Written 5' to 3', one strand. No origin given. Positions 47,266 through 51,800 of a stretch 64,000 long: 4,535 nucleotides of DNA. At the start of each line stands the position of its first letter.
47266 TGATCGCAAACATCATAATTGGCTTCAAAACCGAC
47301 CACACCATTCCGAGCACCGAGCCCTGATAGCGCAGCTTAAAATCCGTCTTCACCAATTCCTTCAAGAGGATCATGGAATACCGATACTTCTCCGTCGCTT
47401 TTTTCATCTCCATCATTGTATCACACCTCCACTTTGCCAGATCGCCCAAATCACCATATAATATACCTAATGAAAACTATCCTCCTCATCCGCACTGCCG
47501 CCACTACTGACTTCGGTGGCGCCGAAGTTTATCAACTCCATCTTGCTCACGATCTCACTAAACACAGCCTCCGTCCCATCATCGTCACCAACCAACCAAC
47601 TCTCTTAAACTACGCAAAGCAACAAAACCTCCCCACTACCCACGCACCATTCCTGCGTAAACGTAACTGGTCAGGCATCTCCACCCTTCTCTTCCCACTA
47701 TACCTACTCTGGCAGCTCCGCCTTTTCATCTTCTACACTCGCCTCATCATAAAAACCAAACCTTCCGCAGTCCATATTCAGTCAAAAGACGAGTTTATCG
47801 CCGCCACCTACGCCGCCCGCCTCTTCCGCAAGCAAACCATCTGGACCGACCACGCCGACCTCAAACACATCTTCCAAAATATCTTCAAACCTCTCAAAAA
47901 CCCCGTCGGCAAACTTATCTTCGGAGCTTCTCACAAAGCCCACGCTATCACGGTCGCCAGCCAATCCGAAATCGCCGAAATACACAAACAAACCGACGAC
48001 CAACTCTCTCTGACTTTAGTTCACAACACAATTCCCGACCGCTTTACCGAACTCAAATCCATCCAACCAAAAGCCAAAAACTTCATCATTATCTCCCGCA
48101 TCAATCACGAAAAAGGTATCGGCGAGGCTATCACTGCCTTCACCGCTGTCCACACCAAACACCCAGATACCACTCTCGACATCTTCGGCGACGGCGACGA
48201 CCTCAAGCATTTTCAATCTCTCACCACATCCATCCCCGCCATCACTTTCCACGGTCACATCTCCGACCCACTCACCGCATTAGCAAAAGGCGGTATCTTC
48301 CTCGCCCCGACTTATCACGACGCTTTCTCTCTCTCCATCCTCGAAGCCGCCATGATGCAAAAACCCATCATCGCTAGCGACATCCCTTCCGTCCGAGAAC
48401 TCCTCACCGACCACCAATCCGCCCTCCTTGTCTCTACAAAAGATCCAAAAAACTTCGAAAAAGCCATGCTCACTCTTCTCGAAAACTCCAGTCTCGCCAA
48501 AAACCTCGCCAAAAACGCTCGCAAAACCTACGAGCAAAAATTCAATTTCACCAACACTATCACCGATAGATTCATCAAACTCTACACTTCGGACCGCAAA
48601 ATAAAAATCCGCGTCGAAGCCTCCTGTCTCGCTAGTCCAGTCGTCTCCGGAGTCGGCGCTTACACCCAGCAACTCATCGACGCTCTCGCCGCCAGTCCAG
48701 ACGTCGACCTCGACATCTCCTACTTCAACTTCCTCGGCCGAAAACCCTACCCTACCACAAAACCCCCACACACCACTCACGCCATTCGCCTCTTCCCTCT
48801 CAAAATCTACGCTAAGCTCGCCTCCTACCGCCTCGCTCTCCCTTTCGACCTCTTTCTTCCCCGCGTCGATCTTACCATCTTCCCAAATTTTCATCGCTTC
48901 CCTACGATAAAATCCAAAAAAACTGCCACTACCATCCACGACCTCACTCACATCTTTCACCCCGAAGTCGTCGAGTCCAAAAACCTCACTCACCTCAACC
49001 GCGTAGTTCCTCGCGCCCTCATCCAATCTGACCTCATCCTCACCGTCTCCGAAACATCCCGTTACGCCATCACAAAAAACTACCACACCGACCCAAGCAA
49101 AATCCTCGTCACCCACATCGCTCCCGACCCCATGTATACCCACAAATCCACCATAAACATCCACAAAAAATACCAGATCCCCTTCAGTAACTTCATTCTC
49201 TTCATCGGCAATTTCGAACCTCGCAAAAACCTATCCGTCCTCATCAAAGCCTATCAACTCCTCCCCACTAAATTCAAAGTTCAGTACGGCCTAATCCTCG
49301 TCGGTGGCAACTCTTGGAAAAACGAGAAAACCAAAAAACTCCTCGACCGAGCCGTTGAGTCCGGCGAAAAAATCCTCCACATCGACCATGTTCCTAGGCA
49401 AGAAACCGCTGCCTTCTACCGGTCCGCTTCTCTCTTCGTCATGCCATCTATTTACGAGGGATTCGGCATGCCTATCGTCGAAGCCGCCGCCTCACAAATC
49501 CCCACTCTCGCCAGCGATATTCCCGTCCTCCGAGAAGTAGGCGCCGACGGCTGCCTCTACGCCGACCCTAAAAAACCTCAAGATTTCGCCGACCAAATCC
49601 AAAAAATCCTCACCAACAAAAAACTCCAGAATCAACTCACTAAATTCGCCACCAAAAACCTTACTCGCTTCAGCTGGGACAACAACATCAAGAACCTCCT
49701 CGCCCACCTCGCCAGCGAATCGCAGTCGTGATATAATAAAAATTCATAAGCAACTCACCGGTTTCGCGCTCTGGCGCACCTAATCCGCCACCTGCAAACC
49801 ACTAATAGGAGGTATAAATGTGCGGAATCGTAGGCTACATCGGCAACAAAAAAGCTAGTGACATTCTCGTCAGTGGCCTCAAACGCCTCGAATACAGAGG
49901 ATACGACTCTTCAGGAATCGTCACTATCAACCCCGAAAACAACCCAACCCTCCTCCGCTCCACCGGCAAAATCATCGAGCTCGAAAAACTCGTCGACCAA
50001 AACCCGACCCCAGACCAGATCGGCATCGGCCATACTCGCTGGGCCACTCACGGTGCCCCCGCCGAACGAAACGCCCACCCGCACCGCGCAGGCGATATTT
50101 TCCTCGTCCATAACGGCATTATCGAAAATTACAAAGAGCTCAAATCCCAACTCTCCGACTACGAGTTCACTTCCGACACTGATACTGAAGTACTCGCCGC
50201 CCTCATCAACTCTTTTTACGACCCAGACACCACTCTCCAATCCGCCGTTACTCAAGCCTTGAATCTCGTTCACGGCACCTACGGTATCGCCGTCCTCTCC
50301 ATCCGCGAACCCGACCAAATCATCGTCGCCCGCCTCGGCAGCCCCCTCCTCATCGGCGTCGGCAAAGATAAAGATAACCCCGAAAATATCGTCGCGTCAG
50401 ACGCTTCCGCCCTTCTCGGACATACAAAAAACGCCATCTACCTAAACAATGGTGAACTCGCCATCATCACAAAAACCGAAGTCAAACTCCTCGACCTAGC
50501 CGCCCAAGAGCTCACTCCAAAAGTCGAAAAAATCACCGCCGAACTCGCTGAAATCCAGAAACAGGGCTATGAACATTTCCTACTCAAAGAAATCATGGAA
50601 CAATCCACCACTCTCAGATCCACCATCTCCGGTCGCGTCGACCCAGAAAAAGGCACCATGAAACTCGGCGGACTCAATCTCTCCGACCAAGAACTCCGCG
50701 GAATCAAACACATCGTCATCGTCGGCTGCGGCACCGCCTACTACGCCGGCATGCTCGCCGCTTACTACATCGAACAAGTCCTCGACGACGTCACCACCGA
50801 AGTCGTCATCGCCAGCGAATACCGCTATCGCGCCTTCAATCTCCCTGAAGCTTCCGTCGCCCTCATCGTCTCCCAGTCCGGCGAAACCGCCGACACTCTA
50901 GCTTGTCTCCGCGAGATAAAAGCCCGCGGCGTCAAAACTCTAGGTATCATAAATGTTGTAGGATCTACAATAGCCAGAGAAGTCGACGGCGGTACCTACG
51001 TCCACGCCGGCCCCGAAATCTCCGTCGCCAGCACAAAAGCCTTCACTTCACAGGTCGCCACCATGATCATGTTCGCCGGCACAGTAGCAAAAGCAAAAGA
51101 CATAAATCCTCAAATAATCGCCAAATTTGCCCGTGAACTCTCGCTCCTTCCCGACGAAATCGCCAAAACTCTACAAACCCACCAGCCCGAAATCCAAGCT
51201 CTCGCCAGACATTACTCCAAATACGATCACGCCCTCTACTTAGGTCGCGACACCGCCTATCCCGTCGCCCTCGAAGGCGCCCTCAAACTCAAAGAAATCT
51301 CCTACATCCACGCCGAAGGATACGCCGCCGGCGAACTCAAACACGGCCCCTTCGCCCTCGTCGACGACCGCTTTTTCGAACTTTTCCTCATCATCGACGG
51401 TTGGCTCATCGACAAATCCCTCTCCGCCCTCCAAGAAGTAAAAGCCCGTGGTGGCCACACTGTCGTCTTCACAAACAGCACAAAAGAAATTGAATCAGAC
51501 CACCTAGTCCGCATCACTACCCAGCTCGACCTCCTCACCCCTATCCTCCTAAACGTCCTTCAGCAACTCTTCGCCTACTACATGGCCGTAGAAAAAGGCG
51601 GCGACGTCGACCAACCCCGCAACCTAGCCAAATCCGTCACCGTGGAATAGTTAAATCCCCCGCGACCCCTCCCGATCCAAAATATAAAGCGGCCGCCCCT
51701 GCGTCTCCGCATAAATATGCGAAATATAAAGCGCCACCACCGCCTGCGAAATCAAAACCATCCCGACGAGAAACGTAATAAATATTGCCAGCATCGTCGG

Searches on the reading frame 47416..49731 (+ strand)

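Call 7: search_protein_families(library=pfam, proteins=[window:47416-49731:+])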
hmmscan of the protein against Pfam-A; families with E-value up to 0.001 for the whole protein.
window:47416-49731:+ (771 aa): 6 families
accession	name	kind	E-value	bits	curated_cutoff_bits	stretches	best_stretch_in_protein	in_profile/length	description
PF00534.26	Glycos_transf_1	-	1.4e-62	210.7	26.4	2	582-747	5-171/172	Glycosyl transferases group 1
PF13692.12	Glyco_trans_1_4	-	1.2e-50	171.9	27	2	593-734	3-142/142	Glycosyl transferases group 1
PF13439.12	Glyco_transf_4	-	1.9e-15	57.8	28.5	2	33-204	1-164/170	Glycosyltransferase Family 4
PF20706.3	GT4-conflict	-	1.3e-14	54.4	26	1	590-759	196-383/385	Family 4 Glycosyltransferase in conflict systems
PF13524.12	Glyco_trans_1_2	-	9.7e-14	52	25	2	628-763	18-144/144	Glycosyl transferase-like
PF13579.12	Glyco_trans_4_4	-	0.00065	20.5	29.7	0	34-148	1-104/158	Glycosyl transferase 4-like domain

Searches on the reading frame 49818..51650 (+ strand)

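Call 7: search_protein_families(library=pfam, proteins=[window:49818-51650:+])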
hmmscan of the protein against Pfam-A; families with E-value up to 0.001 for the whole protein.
window:49818-51650:+ (610 aa): 3 families
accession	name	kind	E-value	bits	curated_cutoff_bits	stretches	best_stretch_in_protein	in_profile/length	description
PF01380.27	SIS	-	1.4e-42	145.1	25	2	293-419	2-128/131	SIS domain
PF13522.11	GATase_6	-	3e-18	66.5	27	1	65-175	9-113/130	Glutamine amidotransferase domain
PF13537.11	GATase_7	-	3.9e-10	40.3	25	1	90-199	20-121/123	Glutamine amidotransferase domain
